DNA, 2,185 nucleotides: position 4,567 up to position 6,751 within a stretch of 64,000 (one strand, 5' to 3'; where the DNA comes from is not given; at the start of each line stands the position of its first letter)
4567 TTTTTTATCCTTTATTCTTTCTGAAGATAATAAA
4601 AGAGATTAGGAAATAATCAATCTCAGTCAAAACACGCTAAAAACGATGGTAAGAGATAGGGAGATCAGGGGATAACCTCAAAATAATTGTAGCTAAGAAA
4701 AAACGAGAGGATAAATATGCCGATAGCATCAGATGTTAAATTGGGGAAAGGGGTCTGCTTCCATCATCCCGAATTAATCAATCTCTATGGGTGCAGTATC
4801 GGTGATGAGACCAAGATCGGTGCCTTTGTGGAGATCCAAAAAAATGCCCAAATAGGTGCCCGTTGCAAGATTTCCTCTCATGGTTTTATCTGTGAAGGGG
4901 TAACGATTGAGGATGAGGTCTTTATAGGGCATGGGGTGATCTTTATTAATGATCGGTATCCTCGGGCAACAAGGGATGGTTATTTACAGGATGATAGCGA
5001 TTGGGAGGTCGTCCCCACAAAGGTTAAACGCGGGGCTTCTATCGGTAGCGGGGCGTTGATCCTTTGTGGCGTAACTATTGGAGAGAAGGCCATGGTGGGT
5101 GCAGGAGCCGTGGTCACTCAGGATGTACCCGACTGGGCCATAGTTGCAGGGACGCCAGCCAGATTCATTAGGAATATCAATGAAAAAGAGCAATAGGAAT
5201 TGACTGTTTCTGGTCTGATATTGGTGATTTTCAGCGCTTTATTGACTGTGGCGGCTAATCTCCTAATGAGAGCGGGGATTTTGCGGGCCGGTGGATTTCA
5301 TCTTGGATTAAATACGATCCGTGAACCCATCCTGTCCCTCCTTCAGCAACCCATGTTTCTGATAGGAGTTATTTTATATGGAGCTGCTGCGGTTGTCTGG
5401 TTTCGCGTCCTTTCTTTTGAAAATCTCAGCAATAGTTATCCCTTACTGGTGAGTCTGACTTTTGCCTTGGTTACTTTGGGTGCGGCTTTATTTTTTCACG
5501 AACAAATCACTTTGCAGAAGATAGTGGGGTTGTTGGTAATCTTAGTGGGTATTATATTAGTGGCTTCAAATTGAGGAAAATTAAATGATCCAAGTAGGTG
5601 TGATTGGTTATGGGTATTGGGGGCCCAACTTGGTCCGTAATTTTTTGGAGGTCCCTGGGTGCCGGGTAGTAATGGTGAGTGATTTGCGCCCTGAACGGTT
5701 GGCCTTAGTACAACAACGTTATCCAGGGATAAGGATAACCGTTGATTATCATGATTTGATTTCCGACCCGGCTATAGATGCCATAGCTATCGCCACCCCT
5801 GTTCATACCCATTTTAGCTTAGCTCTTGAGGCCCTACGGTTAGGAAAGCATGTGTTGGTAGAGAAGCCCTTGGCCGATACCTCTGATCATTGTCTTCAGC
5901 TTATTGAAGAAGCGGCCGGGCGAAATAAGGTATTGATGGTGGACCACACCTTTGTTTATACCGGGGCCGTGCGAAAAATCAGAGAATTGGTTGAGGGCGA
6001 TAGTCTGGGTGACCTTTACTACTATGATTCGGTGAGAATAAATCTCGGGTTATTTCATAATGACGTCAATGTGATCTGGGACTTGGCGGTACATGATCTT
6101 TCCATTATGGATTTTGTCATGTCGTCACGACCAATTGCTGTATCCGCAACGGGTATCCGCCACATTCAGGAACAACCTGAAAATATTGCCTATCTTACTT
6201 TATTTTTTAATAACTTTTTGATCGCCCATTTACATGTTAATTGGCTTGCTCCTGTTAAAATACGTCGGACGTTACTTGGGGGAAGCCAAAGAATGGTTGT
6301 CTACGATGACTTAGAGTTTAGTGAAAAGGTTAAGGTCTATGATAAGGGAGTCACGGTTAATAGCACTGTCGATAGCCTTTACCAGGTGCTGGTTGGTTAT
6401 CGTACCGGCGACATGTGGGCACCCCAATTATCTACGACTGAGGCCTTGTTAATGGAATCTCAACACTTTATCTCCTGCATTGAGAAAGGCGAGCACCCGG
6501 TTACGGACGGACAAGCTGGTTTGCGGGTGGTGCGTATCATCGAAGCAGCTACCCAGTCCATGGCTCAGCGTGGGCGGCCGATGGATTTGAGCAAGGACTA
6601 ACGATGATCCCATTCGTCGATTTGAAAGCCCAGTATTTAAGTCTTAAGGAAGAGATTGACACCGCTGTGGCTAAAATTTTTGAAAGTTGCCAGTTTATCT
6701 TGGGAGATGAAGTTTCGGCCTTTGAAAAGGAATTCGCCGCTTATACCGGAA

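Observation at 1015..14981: Arn/Gtr-like lipid-carrier aminosugar modification cluster with three GT-C membrane transferases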

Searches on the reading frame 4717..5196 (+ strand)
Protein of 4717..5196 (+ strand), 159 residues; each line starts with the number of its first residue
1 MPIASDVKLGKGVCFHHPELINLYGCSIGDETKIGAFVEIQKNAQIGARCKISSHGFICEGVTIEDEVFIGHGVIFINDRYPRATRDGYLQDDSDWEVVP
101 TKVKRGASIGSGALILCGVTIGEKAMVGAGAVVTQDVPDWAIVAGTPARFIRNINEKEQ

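Call 3: search_protein_families(library=pfam, proteins=[window:4717-5196:+], max_evalue=0.01)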
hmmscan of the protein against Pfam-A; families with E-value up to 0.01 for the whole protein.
window:4717-5196:+ (159 aa): 4 families
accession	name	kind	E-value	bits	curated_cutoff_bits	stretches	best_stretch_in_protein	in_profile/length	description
PF00132.30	Hexapep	-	2.5e-19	68.5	27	2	25-55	1-31/36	Bacterial transferase hexapeptide (six repeats)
PF14602.12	Hexapep_2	-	2.4e-08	34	27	1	108-135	9-34/34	Hexapeptide repeat of succinyl-transferase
PF25084.1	LbH_EIF2B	-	8.1e-08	32.7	54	1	25-75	44-92/105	EIF2B subunit epsilon LbH domain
PF25247.1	LbH_GLGC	-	0.0033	17.8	27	0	26-78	74-125/135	GLGC left-handed parallel beta-helix domain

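Call 5: search_protein_families(library=ncbifam, proteins=[window:4717-5196:+], max_evalue=0.01)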
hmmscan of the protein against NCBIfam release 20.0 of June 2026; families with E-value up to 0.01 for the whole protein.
window:4717-5196:+ (159 aa): 51 families (the best 25 are shown)
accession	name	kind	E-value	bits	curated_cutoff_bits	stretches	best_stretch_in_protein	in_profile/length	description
TIGR03570.1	NeuD_NnaD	subfamily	1.6e-22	80.1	160.8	2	102-149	155-202/202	NeuD/PglB/VioB family sugar acetyltransferase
NF041874.1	EPS_EpsC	equivalog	3.3e-17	62.7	150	2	38-153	62-166/168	serine O-acetyltransferase EpsC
NF007076.0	PRK09527.1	equivalog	6.3e-17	61.7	347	1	99-158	130-189/203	galactoside O-acetyltransferase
TIGR03532.1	DapD_Ac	equivalog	1.8e-16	60.4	231.75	1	100-158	160-218/231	2,3,4,5-tetrahydropyridine-2,6-dicarboxylate N-acetyltransferase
NF010933.0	PRK14353.1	equivalog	1.7e-15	56.6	505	1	25-145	321-425/453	bifunctional UDP-N-acetylglucosamine diphosphorylase/glucosamine-1-phosphate N-acetyltransferase GlmU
NF010932.0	PRK14352.1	equivalog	3.1e-15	55.8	611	1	25-151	342-453/488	bifunctional UDP-N-acetylglucosamine diphosphorylase/glucosamine-1-phosphate N-acetyltransferase GlmU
TIGR01173.1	glmU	equivalog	6.6e-15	54.9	366.85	1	25-151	332-443/452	bifunctional UDP-N-acetylglucosamine diphosphorylase/glucosamine-1-phosphate N-acetyltransferase GlmU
TIGR03308.1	phn_thr-fam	hypoth_equivalog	7.4e-15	55.3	201.65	1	103-153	111-161/204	phosphonate metabolim protein, transferase hexapeptide repeat family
NF007499.0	PRK10092.1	equivalog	2.5e-14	53.5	314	1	100-153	129-182/183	maltose O-acetyltransferase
NF050158.1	CarbAnhydGPos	equivalog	8e-14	51.7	250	1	101-158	88-147/172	gamma carbonic anhydrase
NF007240.0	PRK09677.1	equivalog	2.2e-13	50.1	243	1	106-156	136-186/192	putative lipopolysaccharide biosynthesis O-acetyl transferase WbbJ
NF010934.1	PRK14354.1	equivalog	2.4e-13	49.4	450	1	26-142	332-432/447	bifunctional UDP-N-acetylglucosamine diphosphorylase/glucosamine-1-phosphate N-acetyltransferase GlmU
NF007797.0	PRK10502.1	subfamily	2.8e-13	49.9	192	1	20-154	47-179/183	WcaF family extracellular polysaccharide biosynthesis acetyltransferase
TIGR01172.1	cysE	equivalog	4.7e-13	49.5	210.65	1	33-149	57-162/162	serine O-acetyltransferase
NF058585.1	HptprglPActTf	PfamEq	7.4e-13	48.4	300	1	107-157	113-163/172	heptaprenylglyceryl phosphate O-acetyltransferase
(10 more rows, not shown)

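Call 45: search_solved_structures(query=window:4717-5196:+, max_evalue=1e-8)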
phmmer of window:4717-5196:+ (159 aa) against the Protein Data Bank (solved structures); distinct sequences matched with E-value up to 1e-8: 21.
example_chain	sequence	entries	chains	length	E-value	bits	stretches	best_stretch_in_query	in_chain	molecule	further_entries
4mzu_A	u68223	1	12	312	6.7e-25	91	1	57-151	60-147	WxcM-like protein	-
3mqg_A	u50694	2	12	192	4.6e-23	85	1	25-151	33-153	Lipopolysaccharides biosynthesis acetyltransferase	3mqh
7s43_A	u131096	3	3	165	7e-23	84.4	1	45-137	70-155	N-acetyltransferase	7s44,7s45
7s3u_A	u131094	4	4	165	7.4e-23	84.3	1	45-137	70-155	N-acetyltransferase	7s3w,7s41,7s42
3fs8_A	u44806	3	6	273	2.3e-15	60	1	25-155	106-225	QdtC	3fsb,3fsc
3r8y_A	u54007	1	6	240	4.8e-13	52.4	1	100-158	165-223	2,3,4,5-tetrahydropyridine-2,6-dicarboxylate N-acetyltransferase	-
3ftt_A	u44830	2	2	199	5.7e-12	48.9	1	26-155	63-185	Putative acetyltransferase SACOL2570 | Galactoside O-acetyltransferase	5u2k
3v4e_A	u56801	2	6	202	6e-12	48.9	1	26-155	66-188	Galactoside O-acetyltransferase | Putative acetyltransferase SACOL2570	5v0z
4dcl_A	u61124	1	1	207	6.4e-12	48.8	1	26-155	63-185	Putative acetyltransferase SACOL2570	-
4egg_A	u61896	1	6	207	6.4e-12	48.8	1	26-155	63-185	Putative acetyltransferase SACOL2570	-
1kqa_A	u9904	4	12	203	4.4e-11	46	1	62-158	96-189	GALACTOSIDE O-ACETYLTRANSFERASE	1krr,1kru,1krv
3ect_A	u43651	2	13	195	1e-10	44.9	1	44-156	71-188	Hexapeptide-repeat containing-acetyltransferase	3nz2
3cj8_A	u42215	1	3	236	1.6e-10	44.2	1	99-157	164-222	2,3,4,5-tetrahydropyridine-2,6-dicarboxylate N-acetyltransferase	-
2ic7_A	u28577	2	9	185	2.7e-10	43.5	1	58-152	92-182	Maltose transacetylase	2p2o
3hjj_A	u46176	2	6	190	4.6e-10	42.7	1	99-156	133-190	Maltose O-acetyltransferase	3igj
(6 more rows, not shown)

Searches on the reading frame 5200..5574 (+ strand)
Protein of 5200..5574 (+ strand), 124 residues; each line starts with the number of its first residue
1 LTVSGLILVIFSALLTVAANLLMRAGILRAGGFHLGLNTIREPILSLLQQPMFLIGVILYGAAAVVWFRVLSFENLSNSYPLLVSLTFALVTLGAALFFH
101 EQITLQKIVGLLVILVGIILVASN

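Call 3: search_protein_families(library=pfam, proteins=[window:5200-5574:+], max_evalue=0.01)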
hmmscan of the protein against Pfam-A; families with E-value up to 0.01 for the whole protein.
window:5200-5574:+ (124 aa): 3 families
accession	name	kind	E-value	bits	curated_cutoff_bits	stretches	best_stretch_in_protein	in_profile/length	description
PF10639.15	TMEM234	-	0.00012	22.5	30.1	1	41-121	32-112/113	Putative transmembrane family 234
PF00892.27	EamA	-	0.00023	21.9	28.2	1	47-122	62-134/135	EamA-like transporter family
PF10739.15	DUF2550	-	0.0047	17.4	27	1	13-74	4-61/127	Protein of unknown function (DUF2550)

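Call 5: search_protein_families(library=ncbifam, proteins=[window:5200-5574:+], max_evalue=0.01)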
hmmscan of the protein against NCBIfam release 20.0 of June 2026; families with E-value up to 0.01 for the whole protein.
window:5200-5574:+ (124 aa): 6 families
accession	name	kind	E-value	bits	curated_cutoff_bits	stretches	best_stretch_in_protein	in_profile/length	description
NF002816.2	PRK02971.1-2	equivalog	9.1e-15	55.2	99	1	9-123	3-118/120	4-amino-4-deoxy-L-arabinose-phosphoundecaprenol flippase subunit ArnF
NF011625.2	PRK15051.1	equivalog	1.6e-08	34.7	92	1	55-123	42-109/111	4-amino-4-deoxy-L-arabinose-phosphoundecaprenol flippase subunit ArnE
NF051482.1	EbrB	exception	9.4e-05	23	160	1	51-122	30-102/105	SMR family multidrug efflux transporter EbrB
NF007767.1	PRK10452.1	equivalog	0.00058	20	122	1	76-123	56-103/120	multidrug/spermidine efflux SMR transporter subunit MdtJ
NF051481.1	EbrA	exception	0.0018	18.6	160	1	56-121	37-102/104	SMR family multidrug efflux transporter EbrA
TIGR03340.1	phn_DUF6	hypoth_equivalog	0.0039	16.9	288.15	0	74-123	87-135/281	phosphonate utilization associated putative membrane protein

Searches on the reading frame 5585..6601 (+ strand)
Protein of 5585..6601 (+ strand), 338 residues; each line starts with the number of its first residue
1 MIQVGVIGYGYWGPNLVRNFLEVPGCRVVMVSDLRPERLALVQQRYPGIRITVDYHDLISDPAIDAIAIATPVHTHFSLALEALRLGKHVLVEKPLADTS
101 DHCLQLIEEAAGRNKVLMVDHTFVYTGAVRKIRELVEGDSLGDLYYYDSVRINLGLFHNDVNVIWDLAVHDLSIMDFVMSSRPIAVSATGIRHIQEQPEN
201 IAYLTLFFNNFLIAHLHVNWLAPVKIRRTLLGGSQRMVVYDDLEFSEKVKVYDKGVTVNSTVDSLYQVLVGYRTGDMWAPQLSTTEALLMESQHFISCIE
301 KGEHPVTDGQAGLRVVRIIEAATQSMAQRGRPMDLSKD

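Call 3: search_protein_families(library=pfam, proteins=[window:5585-6601:+], max_evalue=0.01)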
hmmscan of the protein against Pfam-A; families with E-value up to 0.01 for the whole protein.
window:5585-6601:+ (338 aa): 3 families
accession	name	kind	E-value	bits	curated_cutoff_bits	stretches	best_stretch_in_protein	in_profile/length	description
PF01408.29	GFO_IDH_MocA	-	1.1e-23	84.7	24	1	2-121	1-120/120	Oxidoreductase family, NAD-binding Rossmann fold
PF22725.1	GFO_IDH_MocA_C3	-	5.5e-09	36.5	27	1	129-232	1-117/124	GFO/IDH/MocA C-terminal domain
PF02894.22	GFO_IDH_MocA_C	-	7.7e-09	36.1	22.9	1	134-334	2-217/218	Oxidoreductase family, C-terminal alpha/beta domain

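Call 5: search_protein_families(library=ncbifam, proteins=[window:5585-6601:+], max_evalue=0.01)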
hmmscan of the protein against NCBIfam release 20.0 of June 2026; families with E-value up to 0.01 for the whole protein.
window:5585-6601:+ (338 aa): 9 families
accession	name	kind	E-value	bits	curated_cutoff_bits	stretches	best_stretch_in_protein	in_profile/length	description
NF040723.1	UDP-GlcNAcDh_Arch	equivalog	4.4e-50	170.9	450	2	2-262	1-257/302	UDP-N-acetylglucosamine 3-dehydrogenase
TIGR04380.1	myo_inos_iolG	equivalog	6.2e-29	100.9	355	1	1-202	1-213/330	inositol 2-dehydrogenase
NF008607.0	PRK11579.1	subfamily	1.9e-23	83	330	1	2-149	5-150/346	oxidoreductase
NF052479.1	LevoglcsnDh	equivalog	7.5e-19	67.7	650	1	30-145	40-155/386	levoglucosan dehydrogenase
NF041392.1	XylDh_Gfo6_Halo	equivalog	4.4e-18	65.2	350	1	2-146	17-165/350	D-xylose 1-dehydrogenase Gfo6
NF052679.1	InsChiInosDhIolG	equivalog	3.7e-14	52.5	540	1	2-179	3-185/343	bifunctional inositol 2-dehydrogenase/D-chiro-inositol 1-dehydrogenase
NF058563.1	BT_2159_fam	equivalog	4.2e-12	45.7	650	1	2-171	1-170/350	disaccharide 3-dehydrogenase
NF058561.1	BT_2158_fam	equivalog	3.7e-10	39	750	1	19-144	50-177/487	glycoside 3-dehydrogenase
NF007574.0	PRK10206.1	equivalog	8.5e-09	34.9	352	1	43-119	45-119/345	oxidoreductase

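Call 46: search_solved_structures(query=window:5585-6601:+, max_evalue=1e-15)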
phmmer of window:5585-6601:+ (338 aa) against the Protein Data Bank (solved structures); distinct sequences matched with E-value up to 1e-15: 8.
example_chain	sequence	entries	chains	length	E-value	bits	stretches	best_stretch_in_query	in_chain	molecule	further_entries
3c1a_A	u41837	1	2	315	1.1e-23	87.2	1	2-248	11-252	Putative oxidoreductase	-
6jw6_A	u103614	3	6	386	2.6e-20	76.1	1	2-137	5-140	Dehydrogenase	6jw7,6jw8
7bvj_A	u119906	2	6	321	1.3e-17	67.2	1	3-317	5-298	Oxidoreductase, NAD-binding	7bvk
3e18_A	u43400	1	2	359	1.4e-17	67.1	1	3-251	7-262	oxidoreductase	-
3ezy_A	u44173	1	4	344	1.2e-16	64.1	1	2-329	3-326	Dehydrogenase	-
3i23_A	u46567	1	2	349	2e-16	63.3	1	3-145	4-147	Oxidoreductase, Gfo/Idh/MocA family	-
3fd8_A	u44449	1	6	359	2.1e-16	63.2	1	3-145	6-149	Oxidoreductase, Gfo/Idh/MocA family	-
3kux_A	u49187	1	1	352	5.4e-16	61.9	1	2-149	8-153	Putative oxidoreductase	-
